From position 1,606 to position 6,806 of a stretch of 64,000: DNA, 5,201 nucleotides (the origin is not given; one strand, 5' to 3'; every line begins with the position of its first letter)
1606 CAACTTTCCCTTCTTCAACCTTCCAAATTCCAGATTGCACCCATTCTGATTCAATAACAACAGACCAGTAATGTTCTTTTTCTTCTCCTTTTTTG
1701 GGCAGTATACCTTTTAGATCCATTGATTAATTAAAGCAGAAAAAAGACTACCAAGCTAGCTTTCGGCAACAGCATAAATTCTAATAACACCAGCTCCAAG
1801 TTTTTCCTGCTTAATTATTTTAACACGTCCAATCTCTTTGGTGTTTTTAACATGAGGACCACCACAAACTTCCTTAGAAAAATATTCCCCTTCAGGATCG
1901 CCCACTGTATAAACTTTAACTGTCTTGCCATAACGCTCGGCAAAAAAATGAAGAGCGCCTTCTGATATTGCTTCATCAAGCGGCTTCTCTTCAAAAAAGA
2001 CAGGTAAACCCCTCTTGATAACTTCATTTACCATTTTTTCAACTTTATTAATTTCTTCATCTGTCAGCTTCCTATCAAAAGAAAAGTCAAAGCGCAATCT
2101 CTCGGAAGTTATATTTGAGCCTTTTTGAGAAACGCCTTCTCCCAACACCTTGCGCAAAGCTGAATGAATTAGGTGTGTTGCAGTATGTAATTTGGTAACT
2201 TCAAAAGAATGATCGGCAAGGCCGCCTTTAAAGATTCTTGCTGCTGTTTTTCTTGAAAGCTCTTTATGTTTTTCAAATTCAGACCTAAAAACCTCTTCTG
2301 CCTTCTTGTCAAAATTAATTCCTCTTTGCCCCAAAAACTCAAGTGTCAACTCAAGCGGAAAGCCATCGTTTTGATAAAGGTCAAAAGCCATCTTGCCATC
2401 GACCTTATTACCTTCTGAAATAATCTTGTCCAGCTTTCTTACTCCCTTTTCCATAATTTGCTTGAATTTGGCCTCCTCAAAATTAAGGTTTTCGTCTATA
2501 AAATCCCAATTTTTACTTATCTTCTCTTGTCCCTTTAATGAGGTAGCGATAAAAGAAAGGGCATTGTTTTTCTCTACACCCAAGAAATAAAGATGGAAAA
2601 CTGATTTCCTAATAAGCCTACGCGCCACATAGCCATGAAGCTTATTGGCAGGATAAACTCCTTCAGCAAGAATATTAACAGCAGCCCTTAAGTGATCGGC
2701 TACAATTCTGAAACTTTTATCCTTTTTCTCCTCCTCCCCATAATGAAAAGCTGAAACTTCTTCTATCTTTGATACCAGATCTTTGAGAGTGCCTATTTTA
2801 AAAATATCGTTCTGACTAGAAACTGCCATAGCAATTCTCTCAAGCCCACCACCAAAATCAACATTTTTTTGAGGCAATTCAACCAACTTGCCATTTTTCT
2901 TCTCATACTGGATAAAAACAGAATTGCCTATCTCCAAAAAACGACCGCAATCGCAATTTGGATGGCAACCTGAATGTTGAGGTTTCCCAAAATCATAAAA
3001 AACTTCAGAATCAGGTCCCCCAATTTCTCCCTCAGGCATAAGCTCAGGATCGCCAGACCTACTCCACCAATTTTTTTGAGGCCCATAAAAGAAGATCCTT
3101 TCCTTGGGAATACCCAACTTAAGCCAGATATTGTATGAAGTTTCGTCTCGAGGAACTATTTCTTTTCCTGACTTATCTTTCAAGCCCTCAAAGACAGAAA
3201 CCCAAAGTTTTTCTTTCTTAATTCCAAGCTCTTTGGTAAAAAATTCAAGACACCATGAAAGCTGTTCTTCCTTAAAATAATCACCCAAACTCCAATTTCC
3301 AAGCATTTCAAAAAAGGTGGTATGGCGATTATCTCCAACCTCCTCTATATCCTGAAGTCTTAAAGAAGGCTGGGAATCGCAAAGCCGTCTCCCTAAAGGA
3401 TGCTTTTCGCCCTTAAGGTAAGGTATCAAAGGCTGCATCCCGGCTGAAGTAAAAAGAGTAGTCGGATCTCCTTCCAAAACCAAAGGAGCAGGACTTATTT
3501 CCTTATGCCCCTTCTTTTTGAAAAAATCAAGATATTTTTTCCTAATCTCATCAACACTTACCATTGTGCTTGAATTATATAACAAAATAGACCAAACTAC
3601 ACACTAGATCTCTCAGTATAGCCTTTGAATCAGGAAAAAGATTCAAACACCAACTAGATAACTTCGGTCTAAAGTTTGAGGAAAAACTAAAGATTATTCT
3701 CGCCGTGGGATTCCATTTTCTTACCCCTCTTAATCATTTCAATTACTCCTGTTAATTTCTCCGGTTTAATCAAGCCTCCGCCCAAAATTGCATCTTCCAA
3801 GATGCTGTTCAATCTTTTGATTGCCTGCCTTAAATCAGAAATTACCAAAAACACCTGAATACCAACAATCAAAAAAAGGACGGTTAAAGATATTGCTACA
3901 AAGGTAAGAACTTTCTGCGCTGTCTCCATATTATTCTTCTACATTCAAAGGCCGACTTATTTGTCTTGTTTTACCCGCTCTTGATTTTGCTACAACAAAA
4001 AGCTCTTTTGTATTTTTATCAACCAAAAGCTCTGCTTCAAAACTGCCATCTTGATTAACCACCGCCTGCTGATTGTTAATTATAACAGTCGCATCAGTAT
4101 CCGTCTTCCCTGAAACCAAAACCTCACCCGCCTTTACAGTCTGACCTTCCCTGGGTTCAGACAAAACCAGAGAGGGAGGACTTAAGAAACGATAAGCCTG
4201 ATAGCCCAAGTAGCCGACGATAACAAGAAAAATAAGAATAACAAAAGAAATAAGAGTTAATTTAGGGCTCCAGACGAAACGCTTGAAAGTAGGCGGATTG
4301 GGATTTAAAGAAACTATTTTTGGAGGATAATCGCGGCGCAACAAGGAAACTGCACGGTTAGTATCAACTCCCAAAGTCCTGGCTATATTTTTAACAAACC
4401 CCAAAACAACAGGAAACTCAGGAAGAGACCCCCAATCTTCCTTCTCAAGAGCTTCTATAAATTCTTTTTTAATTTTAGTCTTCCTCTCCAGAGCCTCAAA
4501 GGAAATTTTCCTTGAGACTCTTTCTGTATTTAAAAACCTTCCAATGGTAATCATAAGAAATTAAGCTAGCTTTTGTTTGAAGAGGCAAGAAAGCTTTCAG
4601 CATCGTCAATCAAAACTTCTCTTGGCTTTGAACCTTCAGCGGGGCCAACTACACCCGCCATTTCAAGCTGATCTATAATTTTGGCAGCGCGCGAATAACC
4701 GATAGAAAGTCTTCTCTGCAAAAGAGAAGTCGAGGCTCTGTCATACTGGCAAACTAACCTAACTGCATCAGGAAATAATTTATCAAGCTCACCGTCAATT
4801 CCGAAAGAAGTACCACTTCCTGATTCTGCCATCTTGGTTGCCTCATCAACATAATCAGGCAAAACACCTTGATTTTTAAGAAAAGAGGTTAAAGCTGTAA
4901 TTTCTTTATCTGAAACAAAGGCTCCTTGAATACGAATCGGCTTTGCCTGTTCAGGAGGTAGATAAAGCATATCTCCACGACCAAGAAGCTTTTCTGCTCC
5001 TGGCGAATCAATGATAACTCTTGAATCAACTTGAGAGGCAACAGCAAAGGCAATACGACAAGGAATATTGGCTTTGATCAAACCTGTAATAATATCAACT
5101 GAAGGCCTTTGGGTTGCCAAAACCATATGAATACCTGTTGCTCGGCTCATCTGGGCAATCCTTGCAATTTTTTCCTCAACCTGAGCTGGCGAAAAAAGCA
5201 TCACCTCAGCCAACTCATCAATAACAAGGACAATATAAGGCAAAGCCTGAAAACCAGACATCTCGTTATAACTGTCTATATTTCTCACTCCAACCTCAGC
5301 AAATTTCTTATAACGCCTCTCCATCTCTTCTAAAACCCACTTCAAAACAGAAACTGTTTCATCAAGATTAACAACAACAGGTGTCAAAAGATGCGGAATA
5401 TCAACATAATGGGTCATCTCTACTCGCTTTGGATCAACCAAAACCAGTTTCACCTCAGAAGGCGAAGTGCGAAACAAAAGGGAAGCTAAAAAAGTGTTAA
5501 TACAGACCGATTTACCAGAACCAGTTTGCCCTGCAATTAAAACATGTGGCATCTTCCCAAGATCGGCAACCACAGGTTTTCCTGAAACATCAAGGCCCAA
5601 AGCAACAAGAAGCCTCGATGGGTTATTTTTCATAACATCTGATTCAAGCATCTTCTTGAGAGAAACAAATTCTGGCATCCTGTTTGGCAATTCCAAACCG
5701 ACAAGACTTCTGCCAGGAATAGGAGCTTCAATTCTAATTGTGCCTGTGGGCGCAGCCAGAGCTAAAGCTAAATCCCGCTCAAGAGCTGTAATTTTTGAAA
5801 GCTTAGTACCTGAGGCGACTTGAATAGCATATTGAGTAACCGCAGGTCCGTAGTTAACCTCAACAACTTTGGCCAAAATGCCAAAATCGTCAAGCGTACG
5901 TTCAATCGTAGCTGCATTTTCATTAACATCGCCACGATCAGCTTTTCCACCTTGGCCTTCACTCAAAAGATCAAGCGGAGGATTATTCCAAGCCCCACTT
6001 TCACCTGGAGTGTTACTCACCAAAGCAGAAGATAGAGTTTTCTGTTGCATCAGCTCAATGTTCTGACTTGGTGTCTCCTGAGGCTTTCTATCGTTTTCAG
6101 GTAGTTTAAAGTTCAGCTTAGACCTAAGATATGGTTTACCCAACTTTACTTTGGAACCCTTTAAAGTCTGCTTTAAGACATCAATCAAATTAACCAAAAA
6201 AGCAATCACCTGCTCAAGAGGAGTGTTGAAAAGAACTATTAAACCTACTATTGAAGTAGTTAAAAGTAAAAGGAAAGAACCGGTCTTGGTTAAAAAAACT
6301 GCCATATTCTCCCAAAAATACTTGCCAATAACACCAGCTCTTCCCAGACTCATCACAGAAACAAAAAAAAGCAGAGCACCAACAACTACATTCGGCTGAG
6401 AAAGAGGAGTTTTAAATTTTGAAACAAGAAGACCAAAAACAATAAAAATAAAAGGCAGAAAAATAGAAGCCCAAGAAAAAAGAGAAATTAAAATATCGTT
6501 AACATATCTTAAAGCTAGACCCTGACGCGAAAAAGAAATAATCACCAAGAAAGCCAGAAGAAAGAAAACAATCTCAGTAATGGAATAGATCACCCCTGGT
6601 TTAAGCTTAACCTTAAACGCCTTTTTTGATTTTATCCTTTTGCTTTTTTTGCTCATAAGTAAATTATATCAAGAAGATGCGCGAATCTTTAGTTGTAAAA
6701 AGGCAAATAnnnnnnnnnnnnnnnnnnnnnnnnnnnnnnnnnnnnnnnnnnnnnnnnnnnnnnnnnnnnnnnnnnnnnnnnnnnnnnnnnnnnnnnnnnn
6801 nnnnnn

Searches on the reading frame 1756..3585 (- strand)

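Call 40: search_protein_families(library=pfam, proteins=[window:1756-3585:-], max_evalue=0.001)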
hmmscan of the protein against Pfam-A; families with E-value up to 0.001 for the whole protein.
window:1756-3585:- (609 aa): 2 families
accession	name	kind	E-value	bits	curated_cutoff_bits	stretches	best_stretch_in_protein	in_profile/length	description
PF01411.24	tRNA-synt_2c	-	2.5e-105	353.6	30.3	1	13-447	1-434/552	tRNA synthetases class II (A)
PF07973.19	tRNA_SAD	-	1.2e-15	57.7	24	1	556-604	1-44/44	Threonyl and Alanyl tRNA synthetase second additional domain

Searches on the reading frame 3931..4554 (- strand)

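Call 40: search_protein_families(library=pfam, proteins=[window:3931-4554:-], max_evalue=0.001)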
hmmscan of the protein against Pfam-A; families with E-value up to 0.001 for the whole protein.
window:3931-4554:- (207 aa): 4 families
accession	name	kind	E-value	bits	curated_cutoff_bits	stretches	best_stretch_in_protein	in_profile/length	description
PF13413.12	HTH_25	-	1.5e-15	57.1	24.6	1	8-66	2-60/62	Helix-turn-helix domain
PF09136.16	Glucodextran_B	-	2.6e-10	40.5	27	1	127-202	1-78/83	Glucodextranase, domain B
PF17936.7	Big_6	-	4.5e-05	24.1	27.6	1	137-196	7-73/83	Bacterial Ig domain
PF12844.13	HTH_19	-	6.9e-05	23.1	30.2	1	5-67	1-57/64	Helix-turn-helix domain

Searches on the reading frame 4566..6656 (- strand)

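Call 40: search_protein_families(library=pfam, proteins=[window:4566-6656:-], max_evalue=0.001)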
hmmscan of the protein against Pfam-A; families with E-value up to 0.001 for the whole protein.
window:4566-6656:- (696 aa): 6 families
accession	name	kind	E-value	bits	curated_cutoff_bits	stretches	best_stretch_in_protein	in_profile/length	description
PF01580.24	FtsK_SpoIIIE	-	1.4e-59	201.7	24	1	333-520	2-221/221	FtsK/SpoIIIE family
PF09397.16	FtsK_gamma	-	9.9e-28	96.1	30.6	1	623-683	2-62/63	Ftsk gamma domain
PF17854.6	FtsK_alpha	-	5.8e-27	94.3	22.9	1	226-325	2-101/101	FtsK alpha domain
PF05621.17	TniB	-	4.8e-05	23.3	22.4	0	367-521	33-167/189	Bacterial TniB protein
PF12846.13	AAA_10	-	7.2e-05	22.4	27.5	1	369-418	21-65/362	AAA-like domain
PF13401.12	AAA_22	-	0.00016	22.4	27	1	371-517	7-124/130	AAA domain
